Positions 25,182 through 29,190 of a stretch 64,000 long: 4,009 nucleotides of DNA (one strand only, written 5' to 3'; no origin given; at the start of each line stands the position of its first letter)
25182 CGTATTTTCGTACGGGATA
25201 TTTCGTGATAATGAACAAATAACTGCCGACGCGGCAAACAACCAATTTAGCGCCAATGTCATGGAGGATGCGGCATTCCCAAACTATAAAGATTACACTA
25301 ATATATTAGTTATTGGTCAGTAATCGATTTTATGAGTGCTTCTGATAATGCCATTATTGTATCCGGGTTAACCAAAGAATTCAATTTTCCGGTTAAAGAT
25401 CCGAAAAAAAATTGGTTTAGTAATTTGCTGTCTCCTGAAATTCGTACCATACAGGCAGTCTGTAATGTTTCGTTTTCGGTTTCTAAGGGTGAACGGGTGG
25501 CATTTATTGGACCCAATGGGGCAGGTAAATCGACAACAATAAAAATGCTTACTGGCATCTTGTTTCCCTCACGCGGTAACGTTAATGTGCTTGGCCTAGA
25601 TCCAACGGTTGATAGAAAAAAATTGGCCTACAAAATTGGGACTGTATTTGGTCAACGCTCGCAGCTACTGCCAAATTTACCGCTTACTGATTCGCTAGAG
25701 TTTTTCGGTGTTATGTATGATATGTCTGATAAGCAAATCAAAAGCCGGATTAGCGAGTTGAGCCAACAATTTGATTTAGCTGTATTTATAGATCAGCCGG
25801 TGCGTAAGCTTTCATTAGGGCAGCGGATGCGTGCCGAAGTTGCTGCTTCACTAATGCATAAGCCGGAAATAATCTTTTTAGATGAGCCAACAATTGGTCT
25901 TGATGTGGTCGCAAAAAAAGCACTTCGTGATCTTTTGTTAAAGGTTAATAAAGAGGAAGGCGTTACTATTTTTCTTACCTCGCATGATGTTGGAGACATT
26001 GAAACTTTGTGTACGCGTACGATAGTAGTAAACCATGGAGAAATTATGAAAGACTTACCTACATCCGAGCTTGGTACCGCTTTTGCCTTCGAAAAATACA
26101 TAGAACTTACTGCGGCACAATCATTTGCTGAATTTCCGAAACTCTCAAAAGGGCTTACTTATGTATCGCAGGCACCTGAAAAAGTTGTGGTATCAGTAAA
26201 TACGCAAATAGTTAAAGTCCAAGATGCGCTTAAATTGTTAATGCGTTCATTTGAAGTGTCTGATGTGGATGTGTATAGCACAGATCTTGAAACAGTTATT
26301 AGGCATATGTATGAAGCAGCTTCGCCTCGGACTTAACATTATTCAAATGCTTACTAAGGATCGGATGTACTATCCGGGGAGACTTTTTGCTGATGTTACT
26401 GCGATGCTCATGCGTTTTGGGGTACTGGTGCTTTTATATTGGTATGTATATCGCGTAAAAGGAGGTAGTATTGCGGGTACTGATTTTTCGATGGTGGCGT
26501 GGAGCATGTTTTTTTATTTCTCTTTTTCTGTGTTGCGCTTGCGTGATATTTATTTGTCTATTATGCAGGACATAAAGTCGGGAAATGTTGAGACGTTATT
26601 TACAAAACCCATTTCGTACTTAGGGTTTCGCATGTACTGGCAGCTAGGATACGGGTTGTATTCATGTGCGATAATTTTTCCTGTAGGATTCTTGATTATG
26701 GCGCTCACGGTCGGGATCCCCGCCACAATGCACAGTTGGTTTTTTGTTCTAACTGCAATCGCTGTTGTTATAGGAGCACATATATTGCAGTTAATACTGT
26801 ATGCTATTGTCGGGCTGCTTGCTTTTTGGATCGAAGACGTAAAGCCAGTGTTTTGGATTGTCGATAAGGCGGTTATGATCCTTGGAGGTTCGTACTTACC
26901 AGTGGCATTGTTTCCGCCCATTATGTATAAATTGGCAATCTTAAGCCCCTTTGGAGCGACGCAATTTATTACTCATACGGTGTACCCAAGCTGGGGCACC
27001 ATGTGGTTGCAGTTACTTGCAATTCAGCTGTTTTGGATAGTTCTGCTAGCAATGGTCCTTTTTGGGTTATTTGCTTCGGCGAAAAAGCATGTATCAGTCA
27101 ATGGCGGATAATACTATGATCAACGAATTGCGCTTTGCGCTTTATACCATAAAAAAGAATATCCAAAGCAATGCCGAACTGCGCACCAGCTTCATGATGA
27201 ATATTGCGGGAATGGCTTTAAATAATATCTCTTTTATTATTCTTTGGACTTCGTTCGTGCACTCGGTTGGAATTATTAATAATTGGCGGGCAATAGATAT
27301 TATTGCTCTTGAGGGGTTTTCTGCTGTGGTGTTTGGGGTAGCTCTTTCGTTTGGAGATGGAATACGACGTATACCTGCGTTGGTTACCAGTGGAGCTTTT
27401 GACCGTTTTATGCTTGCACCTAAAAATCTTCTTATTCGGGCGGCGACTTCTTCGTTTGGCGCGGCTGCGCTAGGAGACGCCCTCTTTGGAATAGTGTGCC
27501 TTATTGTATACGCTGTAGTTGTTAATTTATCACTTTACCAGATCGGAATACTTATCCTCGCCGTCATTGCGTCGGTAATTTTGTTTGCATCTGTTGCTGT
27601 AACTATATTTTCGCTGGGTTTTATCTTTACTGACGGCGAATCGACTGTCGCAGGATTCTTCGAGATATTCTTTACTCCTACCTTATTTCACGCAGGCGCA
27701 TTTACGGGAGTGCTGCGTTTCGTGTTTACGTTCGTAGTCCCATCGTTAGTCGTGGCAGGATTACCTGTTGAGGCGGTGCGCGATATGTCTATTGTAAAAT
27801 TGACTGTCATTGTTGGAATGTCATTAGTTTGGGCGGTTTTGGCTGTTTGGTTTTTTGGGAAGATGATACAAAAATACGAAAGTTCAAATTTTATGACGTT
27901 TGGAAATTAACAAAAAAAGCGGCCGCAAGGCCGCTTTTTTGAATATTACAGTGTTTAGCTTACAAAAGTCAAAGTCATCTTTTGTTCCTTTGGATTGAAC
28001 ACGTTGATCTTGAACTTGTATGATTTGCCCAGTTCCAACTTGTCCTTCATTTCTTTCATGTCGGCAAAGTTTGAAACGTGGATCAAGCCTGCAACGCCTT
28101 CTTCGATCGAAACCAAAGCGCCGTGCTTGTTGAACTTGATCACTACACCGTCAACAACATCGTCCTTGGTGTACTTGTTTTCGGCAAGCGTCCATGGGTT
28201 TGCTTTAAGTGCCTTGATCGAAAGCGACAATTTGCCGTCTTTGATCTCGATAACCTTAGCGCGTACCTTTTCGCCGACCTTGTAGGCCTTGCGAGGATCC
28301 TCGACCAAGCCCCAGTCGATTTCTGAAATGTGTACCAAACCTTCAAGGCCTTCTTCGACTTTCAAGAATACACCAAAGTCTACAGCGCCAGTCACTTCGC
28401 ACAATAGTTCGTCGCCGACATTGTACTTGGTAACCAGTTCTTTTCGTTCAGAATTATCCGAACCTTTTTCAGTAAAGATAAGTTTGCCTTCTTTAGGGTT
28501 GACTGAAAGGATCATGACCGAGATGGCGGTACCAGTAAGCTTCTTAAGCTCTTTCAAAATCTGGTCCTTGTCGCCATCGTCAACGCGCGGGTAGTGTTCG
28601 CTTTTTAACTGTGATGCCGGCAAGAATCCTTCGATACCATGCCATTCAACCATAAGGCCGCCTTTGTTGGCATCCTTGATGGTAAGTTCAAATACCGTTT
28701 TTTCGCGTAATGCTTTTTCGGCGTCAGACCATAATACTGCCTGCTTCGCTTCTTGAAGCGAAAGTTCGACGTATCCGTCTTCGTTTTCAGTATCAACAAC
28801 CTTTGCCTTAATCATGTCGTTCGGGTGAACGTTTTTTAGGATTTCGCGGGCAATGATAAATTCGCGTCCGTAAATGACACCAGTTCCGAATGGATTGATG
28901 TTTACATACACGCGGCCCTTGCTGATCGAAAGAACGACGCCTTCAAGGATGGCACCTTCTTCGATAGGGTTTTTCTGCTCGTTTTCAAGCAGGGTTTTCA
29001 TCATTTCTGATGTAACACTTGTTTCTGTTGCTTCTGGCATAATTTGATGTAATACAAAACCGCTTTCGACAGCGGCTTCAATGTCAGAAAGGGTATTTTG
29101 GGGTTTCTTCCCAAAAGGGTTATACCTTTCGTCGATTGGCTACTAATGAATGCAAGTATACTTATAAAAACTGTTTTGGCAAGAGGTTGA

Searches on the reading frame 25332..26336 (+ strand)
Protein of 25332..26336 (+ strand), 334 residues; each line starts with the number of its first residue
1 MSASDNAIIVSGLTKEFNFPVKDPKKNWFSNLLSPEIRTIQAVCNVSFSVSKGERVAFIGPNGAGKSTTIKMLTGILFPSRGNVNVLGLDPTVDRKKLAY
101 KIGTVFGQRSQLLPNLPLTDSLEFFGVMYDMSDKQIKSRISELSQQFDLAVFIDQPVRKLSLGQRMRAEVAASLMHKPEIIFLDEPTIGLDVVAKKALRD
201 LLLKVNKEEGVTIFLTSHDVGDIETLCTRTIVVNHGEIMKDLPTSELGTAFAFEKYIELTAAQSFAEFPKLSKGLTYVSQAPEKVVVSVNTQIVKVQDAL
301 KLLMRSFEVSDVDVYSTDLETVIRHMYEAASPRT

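Call 9: search_protein_families(library=pfam, proteins=[window:25332-26336:+], max_evalue=0.001)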
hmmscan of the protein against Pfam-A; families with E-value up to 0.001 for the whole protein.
window:25332-26336:+ (334 aa): 3 families
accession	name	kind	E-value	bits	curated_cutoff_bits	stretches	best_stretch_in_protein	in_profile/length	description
PF00005.33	ABC_tran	-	4.3e-28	99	25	1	45-187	3-136/137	ABC transporter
PF13304.12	AAA_21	-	8.4e-11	42.9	27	1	157-219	235-299/304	AAA domain, putative AbiEii toxin, Type IV TA system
PF03029.23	ATP_bind_1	-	0.00088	19.6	27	0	58-101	1-44/240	Conserved hypothetical ATP binding protein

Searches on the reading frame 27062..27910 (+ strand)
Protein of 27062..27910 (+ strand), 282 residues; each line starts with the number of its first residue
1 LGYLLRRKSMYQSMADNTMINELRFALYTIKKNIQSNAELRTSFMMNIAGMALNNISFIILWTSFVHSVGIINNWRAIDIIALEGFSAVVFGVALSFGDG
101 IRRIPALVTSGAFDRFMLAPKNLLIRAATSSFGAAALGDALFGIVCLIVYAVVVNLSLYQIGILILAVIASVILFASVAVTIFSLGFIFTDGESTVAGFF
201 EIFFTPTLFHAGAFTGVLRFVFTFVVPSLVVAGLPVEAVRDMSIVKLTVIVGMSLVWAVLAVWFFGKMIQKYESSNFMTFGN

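Call 9: search_protein_families(library=pfam, proteins=[window:27062-27910:+], max_evalue=0.001)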
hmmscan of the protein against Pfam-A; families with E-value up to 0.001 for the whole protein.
window:27062-27910:+ (282 aa): 1 family
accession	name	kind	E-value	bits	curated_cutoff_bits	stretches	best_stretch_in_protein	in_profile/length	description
PF06182.17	ABC2_membrane_6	-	1.1e-20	74.9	22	1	58-275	7-228/229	ABC-2 family transporter protein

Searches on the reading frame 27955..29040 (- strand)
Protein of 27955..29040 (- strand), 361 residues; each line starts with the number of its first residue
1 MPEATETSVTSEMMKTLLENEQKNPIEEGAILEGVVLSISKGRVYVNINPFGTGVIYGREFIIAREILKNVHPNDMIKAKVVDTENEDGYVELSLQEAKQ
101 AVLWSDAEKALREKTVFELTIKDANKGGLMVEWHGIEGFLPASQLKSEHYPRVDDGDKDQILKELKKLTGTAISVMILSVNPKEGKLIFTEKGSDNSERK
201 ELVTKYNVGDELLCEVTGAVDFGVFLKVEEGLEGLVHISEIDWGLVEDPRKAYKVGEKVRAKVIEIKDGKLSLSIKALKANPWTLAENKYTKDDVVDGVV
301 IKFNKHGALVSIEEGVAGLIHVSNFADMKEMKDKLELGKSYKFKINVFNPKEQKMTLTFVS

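Call 9: search_protein_families(library=pfam, proteins=[window:27955-29040:-], max_evalue=0.001)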
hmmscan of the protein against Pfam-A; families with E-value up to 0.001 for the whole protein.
window:27955-29040:- (361 aa): 5 families
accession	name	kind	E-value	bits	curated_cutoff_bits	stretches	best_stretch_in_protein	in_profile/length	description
PF00575.29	S1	-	3.3e-40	136.7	22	4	205-276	1-74/74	S1 RNA binding domain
PF23459.1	S1_RRP5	-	9.8e-13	48.9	27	0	290-335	1-48/72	RRP5 S1 domain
PF21543.3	CvfB_2nd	-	5.3e-05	23.5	27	0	254-276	52-75/76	Virulence regulatory factor CvfB, second domain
PF17092.11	PCB_OB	-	0.00013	23.2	27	0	16-72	19-75/111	Penicillin-binding protein OB-like domain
PF24685.1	OB_RRP5_4th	-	0.00013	22.4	31.5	0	232-267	37-72/92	RRP5 OB-fold domain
